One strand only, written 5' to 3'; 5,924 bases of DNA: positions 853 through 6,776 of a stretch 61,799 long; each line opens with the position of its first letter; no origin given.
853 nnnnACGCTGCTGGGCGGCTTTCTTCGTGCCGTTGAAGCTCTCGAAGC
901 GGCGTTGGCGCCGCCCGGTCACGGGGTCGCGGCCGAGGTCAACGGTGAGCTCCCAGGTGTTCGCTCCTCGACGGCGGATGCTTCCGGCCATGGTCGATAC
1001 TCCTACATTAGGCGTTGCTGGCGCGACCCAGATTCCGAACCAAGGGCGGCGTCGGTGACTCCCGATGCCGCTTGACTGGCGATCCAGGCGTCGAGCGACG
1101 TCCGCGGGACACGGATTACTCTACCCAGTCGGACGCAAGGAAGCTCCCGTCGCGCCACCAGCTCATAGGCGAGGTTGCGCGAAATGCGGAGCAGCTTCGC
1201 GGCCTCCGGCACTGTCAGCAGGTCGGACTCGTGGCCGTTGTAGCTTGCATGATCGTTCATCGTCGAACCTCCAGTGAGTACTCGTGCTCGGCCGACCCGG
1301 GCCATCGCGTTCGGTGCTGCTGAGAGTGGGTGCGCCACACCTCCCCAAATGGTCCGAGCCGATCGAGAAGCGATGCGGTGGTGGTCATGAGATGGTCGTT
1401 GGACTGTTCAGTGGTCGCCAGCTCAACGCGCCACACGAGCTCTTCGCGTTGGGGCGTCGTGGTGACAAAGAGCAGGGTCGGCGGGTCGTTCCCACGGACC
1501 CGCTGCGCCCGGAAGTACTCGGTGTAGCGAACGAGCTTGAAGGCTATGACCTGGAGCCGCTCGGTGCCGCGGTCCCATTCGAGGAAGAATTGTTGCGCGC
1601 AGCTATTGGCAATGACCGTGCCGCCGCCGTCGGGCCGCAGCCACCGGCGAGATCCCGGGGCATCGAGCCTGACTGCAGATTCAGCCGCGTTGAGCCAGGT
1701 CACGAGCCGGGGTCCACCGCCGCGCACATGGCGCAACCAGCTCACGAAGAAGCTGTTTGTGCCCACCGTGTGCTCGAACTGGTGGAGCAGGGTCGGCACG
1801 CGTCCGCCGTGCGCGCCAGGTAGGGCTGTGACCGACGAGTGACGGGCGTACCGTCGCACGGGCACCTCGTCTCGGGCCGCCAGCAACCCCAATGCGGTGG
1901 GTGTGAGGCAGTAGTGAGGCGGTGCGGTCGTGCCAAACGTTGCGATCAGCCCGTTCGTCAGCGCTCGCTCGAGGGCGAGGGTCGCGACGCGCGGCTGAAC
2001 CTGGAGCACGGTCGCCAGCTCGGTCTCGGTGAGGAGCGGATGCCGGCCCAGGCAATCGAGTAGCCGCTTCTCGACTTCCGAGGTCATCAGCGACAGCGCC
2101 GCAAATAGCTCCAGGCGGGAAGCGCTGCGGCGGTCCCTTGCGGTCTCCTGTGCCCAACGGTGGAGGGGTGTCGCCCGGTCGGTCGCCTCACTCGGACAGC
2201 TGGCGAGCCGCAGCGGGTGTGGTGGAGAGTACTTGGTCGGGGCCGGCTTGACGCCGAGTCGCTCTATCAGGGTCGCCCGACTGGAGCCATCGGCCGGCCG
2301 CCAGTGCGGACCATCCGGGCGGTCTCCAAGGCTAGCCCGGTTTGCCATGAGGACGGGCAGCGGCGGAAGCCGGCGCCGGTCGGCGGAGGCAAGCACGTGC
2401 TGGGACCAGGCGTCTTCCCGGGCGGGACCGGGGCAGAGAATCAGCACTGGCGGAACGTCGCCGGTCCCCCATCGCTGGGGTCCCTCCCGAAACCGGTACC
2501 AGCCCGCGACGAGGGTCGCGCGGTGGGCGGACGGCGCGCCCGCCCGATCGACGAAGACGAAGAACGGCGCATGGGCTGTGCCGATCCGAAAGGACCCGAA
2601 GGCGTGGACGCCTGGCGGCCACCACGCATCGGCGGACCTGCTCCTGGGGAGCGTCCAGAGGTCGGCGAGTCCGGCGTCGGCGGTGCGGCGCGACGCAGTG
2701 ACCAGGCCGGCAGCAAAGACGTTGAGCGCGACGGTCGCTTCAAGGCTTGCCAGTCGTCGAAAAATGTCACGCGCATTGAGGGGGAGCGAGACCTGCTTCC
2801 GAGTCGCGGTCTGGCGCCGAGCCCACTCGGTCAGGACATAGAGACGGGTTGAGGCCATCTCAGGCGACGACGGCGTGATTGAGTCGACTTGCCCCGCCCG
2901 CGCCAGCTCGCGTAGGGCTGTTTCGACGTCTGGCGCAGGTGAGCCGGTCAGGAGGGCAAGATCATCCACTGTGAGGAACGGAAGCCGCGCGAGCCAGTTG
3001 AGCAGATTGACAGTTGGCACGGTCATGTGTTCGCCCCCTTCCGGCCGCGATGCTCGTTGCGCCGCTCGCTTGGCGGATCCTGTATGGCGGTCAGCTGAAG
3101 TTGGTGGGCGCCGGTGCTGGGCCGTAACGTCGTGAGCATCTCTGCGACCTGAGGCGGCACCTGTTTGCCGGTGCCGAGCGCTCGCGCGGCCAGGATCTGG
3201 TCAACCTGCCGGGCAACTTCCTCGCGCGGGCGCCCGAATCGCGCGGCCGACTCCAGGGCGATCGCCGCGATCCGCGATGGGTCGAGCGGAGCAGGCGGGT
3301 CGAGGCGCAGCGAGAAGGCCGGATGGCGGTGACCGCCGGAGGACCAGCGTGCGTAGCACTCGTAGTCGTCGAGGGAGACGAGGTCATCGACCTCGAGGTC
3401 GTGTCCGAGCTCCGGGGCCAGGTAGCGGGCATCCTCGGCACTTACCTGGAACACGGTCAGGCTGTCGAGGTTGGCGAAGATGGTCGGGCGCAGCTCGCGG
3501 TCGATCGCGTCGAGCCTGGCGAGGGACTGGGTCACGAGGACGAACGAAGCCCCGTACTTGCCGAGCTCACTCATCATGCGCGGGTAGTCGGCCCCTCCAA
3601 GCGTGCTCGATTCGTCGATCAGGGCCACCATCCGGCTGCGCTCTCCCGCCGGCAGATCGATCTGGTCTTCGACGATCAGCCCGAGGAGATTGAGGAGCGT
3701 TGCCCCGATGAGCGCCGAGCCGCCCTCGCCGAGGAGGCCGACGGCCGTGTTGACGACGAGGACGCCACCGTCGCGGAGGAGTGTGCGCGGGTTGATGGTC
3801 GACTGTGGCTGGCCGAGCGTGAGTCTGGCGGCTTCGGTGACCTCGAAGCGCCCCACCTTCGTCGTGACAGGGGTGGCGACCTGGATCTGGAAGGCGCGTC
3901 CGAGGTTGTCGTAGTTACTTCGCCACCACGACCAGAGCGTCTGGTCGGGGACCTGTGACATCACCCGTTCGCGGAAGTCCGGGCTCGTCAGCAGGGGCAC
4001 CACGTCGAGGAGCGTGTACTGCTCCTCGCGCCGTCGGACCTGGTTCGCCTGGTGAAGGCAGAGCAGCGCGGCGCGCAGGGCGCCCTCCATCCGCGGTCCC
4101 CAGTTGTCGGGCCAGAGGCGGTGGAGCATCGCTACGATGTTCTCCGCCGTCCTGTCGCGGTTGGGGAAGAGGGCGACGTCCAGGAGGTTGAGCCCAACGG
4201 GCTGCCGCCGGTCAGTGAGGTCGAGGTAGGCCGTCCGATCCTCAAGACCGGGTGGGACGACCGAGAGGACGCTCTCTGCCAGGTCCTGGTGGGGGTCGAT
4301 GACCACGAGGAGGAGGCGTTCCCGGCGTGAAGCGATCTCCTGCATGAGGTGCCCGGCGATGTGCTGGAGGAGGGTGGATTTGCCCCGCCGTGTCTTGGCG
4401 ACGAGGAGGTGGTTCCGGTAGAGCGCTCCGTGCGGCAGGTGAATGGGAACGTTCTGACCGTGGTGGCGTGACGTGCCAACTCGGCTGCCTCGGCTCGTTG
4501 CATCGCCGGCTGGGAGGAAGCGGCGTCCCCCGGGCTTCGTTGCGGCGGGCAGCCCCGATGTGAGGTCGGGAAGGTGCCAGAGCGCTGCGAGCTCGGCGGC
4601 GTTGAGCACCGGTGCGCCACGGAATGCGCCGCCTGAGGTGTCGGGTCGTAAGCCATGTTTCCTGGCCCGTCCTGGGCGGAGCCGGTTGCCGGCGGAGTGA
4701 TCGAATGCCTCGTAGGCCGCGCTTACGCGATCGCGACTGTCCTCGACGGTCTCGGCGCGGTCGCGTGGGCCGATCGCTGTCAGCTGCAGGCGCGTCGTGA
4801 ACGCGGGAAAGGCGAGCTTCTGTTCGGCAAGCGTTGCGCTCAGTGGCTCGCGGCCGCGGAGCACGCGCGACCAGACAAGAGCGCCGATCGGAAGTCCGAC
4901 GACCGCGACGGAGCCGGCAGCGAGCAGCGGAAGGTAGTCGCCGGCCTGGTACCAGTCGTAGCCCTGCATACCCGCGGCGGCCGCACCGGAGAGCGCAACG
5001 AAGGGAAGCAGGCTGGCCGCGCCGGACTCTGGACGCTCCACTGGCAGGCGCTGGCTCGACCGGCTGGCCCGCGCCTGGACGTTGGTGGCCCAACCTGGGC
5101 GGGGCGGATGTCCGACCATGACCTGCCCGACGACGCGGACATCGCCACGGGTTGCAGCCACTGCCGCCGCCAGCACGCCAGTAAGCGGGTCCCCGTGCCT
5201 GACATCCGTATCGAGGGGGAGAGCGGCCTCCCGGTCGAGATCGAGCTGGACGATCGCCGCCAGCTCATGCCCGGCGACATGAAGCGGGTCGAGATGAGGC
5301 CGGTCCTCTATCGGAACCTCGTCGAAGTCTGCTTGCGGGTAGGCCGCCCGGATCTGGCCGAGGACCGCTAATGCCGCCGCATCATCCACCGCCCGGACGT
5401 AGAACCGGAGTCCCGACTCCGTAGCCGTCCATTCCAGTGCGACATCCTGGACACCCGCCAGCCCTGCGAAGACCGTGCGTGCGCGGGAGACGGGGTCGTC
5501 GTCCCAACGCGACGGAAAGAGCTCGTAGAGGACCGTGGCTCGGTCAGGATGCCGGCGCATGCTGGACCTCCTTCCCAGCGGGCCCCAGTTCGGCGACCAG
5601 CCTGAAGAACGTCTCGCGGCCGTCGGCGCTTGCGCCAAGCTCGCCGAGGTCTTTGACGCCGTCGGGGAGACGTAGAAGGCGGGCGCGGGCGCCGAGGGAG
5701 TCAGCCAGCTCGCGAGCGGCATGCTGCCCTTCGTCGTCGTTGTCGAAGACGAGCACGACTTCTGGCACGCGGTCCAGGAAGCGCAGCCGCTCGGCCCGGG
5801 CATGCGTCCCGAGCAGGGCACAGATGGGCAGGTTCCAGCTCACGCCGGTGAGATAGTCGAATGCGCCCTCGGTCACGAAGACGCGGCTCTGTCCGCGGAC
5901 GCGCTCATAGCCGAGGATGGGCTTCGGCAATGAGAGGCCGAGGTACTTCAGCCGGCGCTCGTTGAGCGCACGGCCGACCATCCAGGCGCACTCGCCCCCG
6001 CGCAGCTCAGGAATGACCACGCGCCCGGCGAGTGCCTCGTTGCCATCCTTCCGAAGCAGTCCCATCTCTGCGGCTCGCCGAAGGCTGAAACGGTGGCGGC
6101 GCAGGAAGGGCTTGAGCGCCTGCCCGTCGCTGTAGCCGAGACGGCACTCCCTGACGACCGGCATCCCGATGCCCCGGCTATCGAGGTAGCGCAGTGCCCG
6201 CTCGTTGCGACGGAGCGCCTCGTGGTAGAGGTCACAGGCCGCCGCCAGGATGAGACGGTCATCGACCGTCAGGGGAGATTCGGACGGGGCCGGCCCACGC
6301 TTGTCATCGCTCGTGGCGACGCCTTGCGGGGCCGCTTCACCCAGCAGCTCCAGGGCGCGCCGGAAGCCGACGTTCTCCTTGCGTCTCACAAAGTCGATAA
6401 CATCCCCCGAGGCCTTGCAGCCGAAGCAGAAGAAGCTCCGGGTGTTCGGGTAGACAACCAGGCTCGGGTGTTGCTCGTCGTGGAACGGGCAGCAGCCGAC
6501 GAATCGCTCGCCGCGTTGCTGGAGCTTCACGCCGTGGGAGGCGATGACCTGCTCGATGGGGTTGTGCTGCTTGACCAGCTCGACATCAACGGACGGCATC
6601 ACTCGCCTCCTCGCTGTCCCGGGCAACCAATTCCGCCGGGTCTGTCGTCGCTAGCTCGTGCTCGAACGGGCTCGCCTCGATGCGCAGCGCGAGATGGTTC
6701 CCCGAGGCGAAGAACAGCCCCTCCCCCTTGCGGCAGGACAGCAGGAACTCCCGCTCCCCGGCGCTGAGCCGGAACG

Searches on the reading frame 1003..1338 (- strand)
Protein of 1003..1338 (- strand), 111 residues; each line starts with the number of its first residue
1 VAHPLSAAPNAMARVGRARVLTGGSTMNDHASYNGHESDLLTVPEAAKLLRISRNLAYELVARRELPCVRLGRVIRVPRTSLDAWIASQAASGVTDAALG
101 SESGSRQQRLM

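Call 31: search_protein_families(library=pfam, proteins=[window:1003-1338:-], max_evalue=10)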
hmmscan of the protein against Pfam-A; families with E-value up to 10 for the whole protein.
window:1003-1338:- (111 aa): 3 families
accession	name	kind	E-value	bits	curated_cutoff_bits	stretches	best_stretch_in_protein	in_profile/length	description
PF12728.13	HTH_17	-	1.5e-16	60.8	27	1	40-89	1-50/51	Helix-turn-helix domain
PF21531.3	Rv2175c_wHTH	-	0.0016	18.8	27.1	1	38-79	13-54/57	DNA-binding protein Rv2175c, wHTH domain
PF13384.12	HTH_23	-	0.019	15.2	24.6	1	40-63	17-40/50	Homeodomain-like domain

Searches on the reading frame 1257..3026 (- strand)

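Call 17: search_protein_families(library=pfam, proteins=[window:1257-3026:-], max_evalue=0.01)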
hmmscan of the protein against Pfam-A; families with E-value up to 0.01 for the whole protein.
window:1257-3026:- (589 aa): 2 families
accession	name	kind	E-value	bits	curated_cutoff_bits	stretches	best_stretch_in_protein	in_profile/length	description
PF13814.12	Replic_Relax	-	6.5e-24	85.5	25.3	2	323-509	1-180/191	Replication-relaxation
PF12802.13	MarR_2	-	0.0016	19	27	0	1-47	3-50/61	MarR family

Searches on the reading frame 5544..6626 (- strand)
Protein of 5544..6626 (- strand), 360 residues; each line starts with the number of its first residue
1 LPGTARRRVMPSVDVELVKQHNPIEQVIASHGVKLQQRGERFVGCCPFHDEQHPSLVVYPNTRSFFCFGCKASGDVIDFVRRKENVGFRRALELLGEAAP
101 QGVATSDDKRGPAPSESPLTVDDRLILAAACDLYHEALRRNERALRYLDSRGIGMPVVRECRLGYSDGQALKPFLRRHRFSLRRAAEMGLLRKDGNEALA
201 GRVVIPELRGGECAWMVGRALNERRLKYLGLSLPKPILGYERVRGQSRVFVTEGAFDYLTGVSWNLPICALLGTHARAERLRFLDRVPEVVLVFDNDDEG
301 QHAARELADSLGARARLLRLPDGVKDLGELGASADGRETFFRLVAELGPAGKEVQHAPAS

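Call 17: search_protein_families(library=pfam, proteins=[window:5544-6626:-], max_evalue=0.01)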
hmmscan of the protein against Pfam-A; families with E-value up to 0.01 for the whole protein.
window:5544-6626:- (360 aa): 6 families
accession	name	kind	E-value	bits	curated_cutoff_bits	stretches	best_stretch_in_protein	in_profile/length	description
PF01807.25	Zn_ribbon_DnaG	-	7.3e-25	87.1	24.9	1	14-98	5-88/98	CHC2 zinc finger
PF13155.12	Toprim_2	-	3e-11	44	22.1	1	250-329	1-86/88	Toprim-like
PF08275.17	DNAG_N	-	3e-07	31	26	1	134-229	2-107/128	DNA primase catalytic core, N-terminal domain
PF13362.12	Toprim_3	-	2.2e-05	25.2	27.2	1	249-320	2-79/95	Toprim domain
PF13662.12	Toprim_4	-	5.6e-05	23.7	25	1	275-311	36-74/85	Toprim domain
PF01751.28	Toprim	-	0.00061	20.4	23.1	1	280-312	37-81/96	Toprim domain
